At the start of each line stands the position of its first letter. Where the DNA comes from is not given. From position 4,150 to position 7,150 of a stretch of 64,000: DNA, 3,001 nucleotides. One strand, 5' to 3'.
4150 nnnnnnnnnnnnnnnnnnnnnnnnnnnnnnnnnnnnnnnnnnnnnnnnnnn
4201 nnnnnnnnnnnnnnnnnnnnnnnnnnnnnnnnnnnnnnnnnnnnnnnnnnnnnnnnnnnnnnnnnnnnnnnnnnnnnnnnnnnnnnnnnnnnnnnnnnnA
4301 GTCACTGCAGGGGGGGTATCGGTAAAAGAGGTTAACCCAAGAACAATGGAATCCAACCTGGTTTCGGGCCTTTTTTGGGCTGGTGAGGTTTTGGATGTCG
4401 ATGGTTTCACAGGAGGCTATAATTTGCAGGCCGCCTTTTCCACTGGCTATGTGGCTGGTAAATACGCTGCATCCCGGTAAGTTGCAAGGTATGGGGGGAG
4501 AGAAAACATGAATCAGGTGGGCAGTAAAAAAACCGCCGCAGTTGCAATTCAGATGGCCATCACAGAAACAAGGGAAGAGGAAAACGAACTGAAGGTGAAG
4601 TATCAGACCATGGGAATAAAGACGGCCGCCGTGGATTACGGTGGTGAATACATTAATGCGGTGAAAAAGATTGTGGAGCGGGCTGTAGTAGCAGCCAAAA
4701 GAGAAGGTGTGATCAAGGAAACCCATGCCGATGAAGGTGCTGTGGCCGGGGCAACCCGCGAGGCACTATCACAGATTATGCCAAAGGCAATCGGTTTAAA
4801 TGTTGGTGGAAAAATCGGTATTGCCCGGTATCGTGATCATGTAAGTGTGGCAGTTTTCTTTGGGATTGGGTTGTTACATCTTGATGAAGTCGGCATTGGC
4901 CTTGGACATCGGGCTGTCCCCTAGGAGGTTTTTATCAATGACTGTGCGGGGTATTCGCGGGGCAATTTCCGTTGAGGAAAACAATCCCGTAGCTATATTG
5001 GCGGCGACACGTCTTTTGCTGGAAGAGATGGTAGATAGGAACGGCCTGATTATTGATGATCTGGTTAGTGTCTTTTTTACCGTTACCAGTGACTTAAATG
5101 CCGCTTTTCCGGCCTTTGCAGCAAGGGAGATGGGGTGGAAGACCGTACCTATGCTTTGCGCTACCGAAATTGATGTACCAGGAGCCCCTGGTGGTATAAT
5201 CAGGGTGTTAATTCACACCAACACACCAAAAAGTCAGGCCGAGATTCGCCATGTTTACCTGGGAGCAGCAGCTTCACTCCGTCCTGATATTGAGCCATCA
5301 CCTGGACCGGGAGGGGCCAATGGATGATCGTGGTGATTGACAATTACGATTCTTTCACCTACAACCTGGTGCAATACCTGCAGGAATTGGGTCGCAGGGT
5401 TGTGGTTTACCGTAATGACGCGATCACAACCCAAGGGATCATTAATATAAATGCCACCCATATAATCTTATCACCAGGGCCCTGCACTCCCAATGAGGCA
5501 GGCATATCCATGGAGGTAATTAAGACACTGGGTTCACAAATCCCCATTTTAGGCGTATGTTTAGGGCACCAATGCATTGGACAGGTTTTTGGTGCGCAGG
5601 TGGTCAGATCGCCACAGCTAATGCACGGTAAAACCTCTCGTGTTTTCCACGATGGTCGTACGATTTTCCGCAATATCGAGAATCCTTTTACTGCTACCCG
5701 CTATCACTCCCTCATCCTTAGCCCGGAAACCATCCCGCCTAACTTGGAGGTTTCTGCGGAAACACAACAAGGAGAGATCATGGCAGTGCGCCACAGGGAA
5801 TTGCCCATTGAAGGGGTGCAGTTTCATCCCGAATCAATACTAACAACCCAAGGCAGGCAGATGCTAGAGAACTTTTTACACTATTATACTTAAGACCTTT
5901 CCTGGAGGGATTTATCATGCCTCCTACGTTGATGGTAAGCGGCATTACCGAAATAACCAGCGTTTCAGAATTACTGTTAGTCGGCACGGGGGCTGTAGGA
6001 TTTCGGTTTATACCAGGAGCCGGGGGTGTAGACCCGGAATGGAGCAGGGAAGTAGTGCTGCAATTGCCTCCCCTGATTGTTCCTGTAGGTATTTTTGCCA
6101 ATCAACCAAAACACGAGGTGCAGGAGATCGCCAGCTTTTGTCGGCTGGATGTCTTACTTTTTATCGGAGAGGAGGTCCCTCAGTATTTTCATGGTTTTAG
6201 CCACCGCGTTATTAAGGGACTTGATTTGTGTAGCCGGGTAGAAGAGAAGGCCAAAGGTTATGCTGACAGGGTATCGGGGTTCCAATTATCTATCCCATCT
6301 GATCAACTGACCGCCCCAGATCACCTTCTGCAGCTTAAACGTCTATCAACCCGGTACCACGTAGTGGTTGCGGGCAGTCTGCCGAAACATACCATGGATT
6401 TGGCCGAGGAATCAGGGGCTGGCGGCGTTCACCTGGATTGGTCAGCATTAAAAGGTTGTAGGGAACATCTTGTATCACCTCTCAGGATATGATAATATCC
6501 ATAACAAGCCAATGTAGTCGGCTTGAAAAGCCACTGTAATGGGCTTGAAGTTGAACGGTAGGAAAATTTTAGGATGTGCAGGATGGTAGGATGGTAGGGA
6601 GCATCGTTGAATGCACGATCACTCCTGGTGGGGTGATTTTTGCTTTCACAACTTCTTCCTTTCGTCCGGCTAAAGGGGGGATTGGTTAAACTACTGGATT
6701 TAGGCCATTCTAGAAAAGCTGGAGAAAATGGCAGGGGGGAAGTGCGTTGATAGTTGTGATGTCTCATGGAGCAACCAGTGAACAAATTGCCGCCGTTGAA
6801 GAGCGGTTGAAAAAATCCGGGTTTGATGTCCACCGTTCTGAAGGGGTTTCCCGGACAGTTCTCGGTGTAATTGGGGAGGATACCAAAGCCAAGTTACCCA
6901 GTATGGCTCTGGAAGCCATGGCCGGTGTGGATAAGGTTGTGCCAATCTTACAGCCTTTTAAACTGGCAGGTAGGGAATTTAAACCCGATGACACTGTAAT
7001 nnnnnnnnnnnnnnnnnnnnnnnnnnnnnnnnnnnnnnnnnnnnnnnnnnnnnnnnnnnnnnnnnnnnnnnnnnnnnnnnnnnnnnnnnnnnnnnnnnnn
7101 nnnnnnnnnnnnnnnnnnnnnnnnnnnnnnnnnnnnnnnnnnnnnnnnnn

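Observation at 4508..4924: HutP-family RNA-binding protein heads an aromatic amino-acid biosynthesis cluster rather than a histidine-utilisation operon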

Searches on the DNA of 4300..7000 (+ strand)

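Call 6: search_rna_families(source=window, start=4300, end=7000, threshold=evalue, max_evalue=10)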
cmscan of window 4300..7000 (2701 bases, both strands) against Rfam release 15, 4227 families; matches with E-value up to 10: 5.
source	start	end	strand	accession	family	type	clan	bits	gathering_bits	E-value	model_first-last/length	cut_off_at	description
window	4741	4791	-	RF02803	PyrR205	Gene; snRNA; snoRNA; HACA-box;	-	25.9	35.6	0.01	1-61/61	no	Pyrobaculum sRNA 205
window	5227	5317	+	RF02761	sR084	Gene; sRNA;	-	16.1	95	9.6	1-78/78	no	sR084 sRNA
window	6826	6931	-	RF01986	ZEB2_AS1_3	Gene; lncRNA;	-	15.3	55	4.1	1-100/100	no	ZEB2 antisense RNA 1 conserved region 3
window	4770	4936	+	RF01673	PhrS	Gene; sRNA;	-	14.7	37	1.1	1-212/212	no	PhrS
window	4673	4736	+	RF01134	sR30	Gene; snRNA; snoRNA; CD-box;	-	12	38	9.4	1-57/57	no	Small nucleolar RNA sR30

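Call 80: search_rna_families(sources=[L004, L016, L035, L052, L182, L097, L103, L141, L028, L006], threshold=gathering)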
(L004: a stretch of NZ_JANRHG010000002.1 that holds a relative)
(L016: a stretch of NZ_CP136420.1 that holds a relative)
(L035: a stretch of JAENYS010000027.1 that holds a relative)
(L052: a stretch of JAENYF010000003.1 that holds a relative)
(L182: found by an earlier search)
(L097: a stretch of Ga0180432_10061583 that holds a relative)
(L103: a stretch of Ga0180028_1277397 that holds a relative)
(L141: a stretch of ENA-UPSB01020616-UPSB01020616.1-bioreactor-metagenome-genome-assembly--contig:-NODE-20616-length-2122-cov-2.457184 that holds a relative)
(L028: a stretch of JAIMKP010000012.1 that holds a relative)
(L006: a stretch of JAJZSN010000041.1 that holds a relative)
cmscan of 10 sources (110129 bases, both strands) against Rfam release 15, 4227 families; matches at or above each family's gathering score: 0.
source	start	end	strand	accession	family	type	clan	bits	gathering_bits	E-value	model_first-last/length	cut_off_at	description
